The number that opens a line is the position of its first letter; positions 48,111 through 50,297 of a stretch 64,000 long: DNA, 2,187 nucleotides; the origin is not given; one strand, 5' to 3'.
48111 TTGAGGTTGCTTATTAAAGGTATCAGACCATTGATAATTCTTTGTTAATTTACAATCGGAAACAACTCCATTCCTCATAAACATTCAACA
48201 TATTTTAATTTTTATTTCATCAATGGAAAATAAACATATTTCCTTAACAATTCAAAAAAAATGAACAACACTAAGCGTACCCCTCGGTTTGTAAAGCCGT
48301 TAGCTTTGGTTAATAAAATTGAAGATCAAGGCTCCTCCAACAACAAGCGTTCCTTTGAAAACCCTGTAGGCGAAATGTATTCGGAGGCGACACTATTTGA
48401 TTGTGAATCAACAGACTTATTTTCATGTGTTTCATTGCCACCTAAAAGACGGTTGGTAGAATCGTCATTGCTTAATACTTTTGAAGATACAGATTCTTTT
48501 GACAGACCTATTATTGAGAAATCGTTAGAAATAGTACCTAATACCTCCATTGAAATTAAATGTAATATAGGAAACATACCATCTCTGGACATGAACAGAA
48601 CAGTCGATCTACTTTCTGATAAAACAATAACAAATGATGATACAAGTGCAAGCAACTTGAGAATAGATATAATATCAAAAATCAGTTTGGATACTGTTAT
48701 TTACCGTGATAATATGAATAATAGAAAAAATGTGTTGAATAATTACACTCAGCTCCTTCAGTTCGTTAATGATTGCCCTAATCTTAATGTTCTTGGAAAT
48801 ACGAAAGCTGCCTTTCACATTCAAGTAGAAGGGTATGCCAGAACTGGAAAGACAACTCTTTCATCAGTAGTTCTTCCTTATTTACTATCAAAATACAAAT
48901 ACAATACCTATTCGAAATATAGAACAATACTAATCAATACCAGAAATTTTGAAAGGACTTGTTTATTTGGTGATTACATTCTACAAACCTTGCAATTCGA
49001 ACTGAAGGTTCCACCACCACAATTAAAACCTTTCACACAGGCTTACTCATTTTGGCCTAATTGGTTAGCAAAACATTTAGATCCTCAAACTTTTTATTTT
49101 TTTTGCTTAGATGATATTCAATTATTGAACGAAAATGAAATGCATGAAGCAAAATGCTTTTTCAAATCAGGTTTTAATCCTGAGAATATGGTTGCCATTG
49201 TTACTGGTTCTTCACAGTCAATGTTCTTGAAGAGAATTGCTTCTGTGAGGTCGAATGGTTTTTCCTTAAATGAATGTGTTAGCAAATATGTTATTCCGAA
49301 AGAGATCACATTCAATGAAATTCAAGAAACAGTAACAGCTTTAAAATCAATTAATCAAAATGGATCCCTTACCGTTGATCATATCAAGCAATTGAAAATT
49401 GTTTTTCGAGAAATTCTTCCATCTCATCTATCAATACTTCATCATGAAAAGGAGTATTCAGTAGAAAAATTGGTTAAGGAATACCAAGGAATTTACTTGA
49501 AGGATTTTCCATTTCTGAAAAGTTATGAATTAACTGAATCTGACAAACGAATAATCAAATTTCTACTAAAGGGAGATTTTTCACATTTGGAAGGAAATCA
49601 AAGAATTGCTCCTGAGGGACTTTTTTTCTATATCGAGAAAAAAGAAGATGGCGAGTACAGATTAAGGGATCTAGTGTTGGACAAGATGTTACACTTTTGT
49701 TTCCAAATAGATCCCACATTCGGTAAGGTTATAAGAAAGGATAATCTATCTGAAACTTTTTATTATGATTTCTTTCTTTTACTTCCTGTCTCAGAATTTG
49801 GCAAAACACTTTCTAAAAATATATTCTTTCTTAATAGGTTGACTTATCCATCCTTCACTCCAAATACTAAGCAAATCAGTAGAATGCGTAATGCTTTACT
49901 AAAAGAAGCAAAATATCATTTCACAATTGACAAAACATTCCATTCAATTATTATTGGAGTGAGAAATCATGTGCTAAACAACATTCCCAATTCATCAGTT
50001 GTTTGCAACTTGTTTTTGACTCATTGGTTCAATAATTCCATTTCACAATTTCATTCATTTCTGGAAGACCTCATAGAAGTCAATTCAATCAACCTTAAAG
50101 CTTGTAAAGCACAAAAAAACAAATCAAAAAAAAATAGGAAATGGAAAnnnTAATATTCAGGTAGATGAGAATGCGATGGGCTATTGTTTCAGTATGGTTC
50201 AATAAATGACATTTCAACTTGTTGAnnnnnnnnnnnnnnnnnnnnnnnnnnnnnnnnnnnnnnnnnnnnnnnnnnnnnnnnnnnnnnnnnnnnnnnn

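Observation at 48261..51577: STAND-like P-loop NTPase gene immediately upstream of, and co-oriented with, an LRR gene (a split NLR-like pair)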

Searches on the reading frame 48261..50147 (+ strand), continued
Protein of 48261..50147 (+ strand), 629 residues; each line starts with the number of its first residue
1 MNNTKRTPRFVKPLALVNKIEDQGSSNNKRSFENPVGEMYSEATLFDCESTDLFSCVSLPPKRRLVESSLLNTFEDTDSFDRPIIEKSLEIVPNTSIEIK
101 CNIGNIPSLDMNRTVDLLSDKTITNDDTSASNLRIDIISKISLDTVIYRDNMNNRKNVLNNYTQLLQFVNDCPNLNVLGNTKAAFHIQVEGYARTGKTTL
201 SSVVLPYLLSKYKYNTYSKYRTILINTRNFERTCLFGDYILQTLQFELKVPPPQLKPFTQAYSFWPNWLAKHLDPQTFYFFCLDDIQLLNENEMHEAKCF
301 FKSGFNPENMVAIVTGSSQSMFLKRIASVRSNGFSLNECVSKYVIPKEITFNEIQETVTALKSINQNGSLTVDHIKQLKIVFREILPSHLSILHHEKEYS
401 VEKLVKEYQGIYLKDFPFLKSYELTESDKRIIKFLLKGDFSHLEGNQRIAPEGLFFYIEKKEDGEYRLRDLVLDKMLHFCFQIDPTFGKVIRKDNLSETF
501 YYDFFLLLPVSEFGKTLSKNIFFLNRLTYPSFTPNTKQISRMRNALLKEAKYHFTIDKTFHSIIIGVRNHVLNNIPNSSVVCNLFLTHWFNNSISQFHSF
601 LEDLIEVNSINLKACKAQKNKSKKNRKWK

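Call 43: predict_structure(alignment_id=A3)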
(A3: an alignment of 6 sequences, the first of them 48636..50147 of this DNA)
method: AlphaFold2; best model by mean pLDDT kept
length: 504 residues; sequences in the alignment: 6
mean_pLDDT: 45.0   pTM: 0.36
mean pLDDT of the five models: 45.0, 43.9, 43.5, 39.3, 33.7
residues with pLDDT >= 90: 0; 70-90: 66; 50-70: 68; < 50: 370
segments of 3 or more residues with pLDDT < 50: 1-10, 17-21, 26-29, 33-60, 66-70, 87-90, 131-134, 193-246, 249-474, 476-504
pLDDT, mean of each block of 10 residues (from residue 1): 32 52 51 45 36 31 50 58 51 70 79 82 70 56 81 77 70 65 69 44 34 34 40 41 44 42 27 29 32 44 45 30 28 29 40 42 39 38 33 27 26 29 29 37 38 43 43 47 39 39 33
secondary structure, 60 per line:
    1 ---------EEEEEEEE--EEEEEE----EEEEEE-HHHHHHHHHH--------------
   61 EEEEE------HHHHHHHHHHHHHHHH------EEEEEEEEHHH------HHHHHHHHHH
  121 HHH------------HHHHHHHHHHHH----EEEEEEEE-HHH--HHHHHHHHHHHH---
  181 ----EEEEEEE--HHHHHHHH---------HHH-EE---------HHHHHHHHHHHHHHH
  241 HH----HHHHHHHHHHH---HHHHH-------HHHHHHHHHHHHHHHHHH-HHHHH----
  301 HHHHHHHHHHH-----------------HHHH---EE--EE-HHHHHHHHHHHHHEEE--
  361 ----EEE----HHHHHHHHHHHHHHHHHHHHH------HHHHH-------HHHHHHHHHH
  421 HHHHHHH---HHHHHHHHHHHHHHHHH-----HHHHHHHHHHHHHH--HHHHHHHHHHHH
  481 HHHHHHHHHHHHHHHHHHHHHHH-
elements in order: E10-17 E20-25 E30-35 H37-46 E61-65 H72-87 E94-101 H111-123 H136-147 E152-159 H166-177 E185-191 H194-201 H226-242 H247-257 H261-265 H273-290 H292-296 H301-311 H329-332 H343-355 E356-358 E365-367 H372-392 H399-403 H411-427 H431-447 H453-466 H469-503
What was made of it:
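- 49200..49214 (+): Sensor-1-like strand end (VTGSS, residues 314-318). The AlphaFold model places the motif at the end of a beta strand (call 43).
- On AAA+ / P-loop NTPase (Pfam AAA_22, AAA_16, AAA_14 group): Strands are predicted at the right places (call 43). Only the nucleotide-binding domain of the model is moderately confident (call 43).
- On STAND NTPases (NACHT / NB-ARC / MalT-like): The C-terminal model is too poor to judge (pLDDT below 50; call 43).
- The model's confident part is the nucleotide-binding domain (call 43). The structure model is poor outside the nucleotide-binding domain (mean pLDDT 45; call 43).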

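Call 45: fold_search(model_id=the predicted structure, library=pdb)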
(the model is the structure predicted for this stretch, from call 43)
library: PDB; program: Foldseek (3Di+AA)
matches with E <= 10: 1236; with E <= 0.001: 21
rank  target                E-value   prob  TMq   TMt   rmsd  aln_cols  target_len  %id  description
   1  4xgu_D                7.3e-05  1.00  0.23  0.30  10.7       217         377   15  Structure of C. elegans PCH-2 (released 2015-05-06)
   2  2qen                  1.3e-04  1.00  0.22  0.29  15.0       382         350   12  The walker-type atpase paby2304 of pyrococcus abyssi (released 2008-07-01)
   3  1fnn_A                1.5e-04  1.00  0.24  0.30   6.8       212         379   18  CRYSTAL STRUCTURE OF CDC6P FROM PYROBACULUM AEROPHILUM (released 2000-10-04)
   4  7jps_A                2.1e-04  1.00  0.23  0.31  17.6       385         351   11  ORC-DNA: Human Origin Recognition Complex (ORC) with DNA bound in the core (released 2020-09-09)
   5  4xgu_B                2.8e-04  1.00  0.22  0.28  10.1       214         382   14  Structure of C. elegans PCH-2 (released 2015-05-06)
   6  7jk6_E                3.6e-04  1.00  0.24  0.31  18.3       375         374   13  Structure of Drosophila ORC in the active conformation (released 2020-09-09)
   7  8glw_A                3.8e-04  0.98  0.23  0.24  26.9       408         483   13  CryoEM structure of the TnsC(1-503)-TnsD(1-318)-DNA complex in a 7:2:1 stoichiometry from E. coli Tn7 (released 2024-07-31)
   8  4xgu_E                4.5e-04  1.00  0.21  0.27  10.4       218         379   13  Structure of C. elegans PCH-2 (released 2015-05-06)
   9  4xgu_C                4.8e-04  1.00  0.22  0.29  13.0       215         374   15  Structure of C. elegans PCH-2 (released 2015-05-06)
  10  7jpr_E                5.1e-04  0.98  0.23  0.29  18.2       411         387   14  ORC-OPEN: Human Origin Recognition Complex (ORC) in an open conformation (released 2020-09-09)
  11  7tjh_D                5.7e-04  0.99  0.24  0.27  19.0       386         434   11  S. cerevisiae ORC bound to 84 bp ARS1 DNA and Cdc6 (state 1) with flexible Orc6 N-terminal domain (released 2022-10-05)
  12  2chg_C                6.1e-04  1.00  0.19  0.39   9.5       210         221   13  Replication Factor C domains 1 and 2 (released 2006-06-06)
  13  8xvb_A                6.4e-04  1.00  0.21  0.37  11.4       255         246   14  Cryo-EM structure of ATP-DNA-MuB filaments (released 2024-08-14)
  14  7tfh_B                6.8e-04  0.99  0.20  0.30  14.4       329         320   14  Atomic model of the S. cerevisiae clamp-clamp loader complex PCNA-RFC bound to two DNA molecules, one at the 5'-recess (released 2022-11-16)
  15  7cte_E                7.3e-04  0.98  0.23  0.30  18.9       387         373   11  Human Origin Recognition Complex, ORC2-5 (released 2021-01-06)
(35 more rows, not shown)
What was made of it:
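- On AAA+ / P-loop NTPase (Pfam AAA_22, AAA_16, AAA_14 group): Foldseek agrees (call 45).
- Foldseek gives PCH-2, the archaeal Walker ATPase PAB2304, Cdc6/ORC, TnsC, RFC and MuB (call 45).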

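Call 70: find_related_loci(query=window:48261-50147:+, collection=viral_contigs, flank=5000)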
Query window:48261-50147:+ (629 aa) in viral_contigs; peptide patterns used: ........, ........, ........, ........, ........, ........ (x = any residue, [..] = any of these).
10 stretches matched a pattern, but none encodes a relative of the query by tblastn (E <= 1e-3).

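Call 72: fold_search(model_id=the predicted structure, library=viral)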
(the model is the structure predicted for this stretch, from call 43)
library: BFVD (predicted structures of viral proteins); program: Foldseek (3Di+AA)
matches with E <= 10: 655; with E <= 0.001: 7
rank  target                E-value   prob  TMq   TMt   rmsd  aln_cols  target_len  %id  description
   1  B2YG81                1.7e-04  0.84  0.15  0.11  26.0       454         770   11  Helicase-like protein [Musca hytrovirus(isolate Musca domestica/United States/Boucias/-)]
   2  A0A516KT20            3.5e-04  0.93  0.18  0.21  22.8       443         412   12  AAA-ATPase [Microbacterium phage Araxxi]
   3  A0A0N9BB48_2          4.0e-04  0.75  0.14  0.12  26.3       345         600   11  Genome polyprotein (Fragment) [Usutu virus]
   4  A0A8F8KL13            4.2e-04  0.97  0.19  0.28  17.8       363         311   12  Replication factor C clamp loader [Clandestinovirus]
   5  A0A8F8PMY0            6.0e-04  0.98  0.20  0.29  17.2       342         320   11  Replication factor C clamp loader [Clandestinovirus]
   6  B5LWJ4                7.2e-04  0.97  0.20  0.27  20.6       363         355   10  Putative ATPase [Feldmannia species virus]
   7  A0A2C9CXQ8            8.5e-04  1.00  0.21  0.32   9.1       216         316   14  Sliding-clamp-loader large subunit [Yersinia phage fHe-Yen9-04]
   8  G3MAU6                1.0e-03  0.96  0.19  0.26  19.3       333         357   15  Gp566 [Bacillus phage G]
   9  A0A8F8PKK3            1.0e-03  0.90  0.20  0.14  20.6       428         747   10  Replication factor C clamp loader [Clandestinovirus]
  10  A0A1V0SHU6            1.1e-03  0.93  0.18  0.20  12.9       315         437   12  AAA family ATPase [Klosneuvirus KNV1]
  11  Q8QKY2                1.3e-03  1.00  0.21  0.30   8.3       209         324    7  EsV-1-87 [Ectocarpus siliculosus virus 1 (isolate New Zealand/Kaikoura/1988)]
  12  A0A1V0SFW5            1.3e-03  1.00  0.20  0.21  10.0       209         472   10  Replication factor C small subunit [Hokovirus HKV1]
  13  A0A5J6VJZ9            1.3e-03  0.97  0.21  0.30  17.0       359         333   12  Uncharacterized protein [Megaviridae environmental sample]
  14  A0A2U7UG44            1.5e-03  1.00  0.21  0.25   9.0       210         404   10  Replication factor C subunit [Pandoravirus macleodensis]
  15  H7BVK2                1.7e-03  1.00  0.19  0.40   9.8       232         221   14  (no name in the UniProt tables at hand)
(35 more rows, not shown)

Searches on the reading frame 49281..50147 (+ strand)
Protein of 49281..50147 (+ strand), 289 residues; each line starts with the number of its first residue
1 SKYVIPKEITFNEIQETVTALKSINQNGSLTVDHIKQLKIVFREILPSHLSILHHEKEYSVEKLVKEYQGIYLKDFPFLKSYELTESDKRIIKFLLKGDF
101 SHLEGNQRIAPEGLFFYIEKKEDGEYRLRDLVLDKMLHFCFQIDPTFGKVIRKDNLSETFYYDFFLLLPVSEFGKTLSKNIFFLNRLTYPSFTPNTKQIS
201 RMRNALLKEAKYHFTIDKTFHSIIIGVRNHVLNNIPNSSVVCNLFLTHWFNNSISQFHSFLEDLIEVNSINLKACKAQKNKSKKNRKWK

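Call 73: search_protein_families(library=pfam, proteins=[window:49281-50147:+], max_evalue=10)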
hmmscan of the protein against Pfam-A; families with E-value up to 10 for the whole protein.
window:49281-50147:+ (289 aa): 0 families
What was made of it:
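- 49251..50036 (+): Conserved C-terminal, mostly helical half with family motifs SNGF (331-334), IYxxD (411-415), YRLRD after a beta-hairpin (466-470) and WFNN (589-592); fold not resolved. No Pfam match (call 73).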
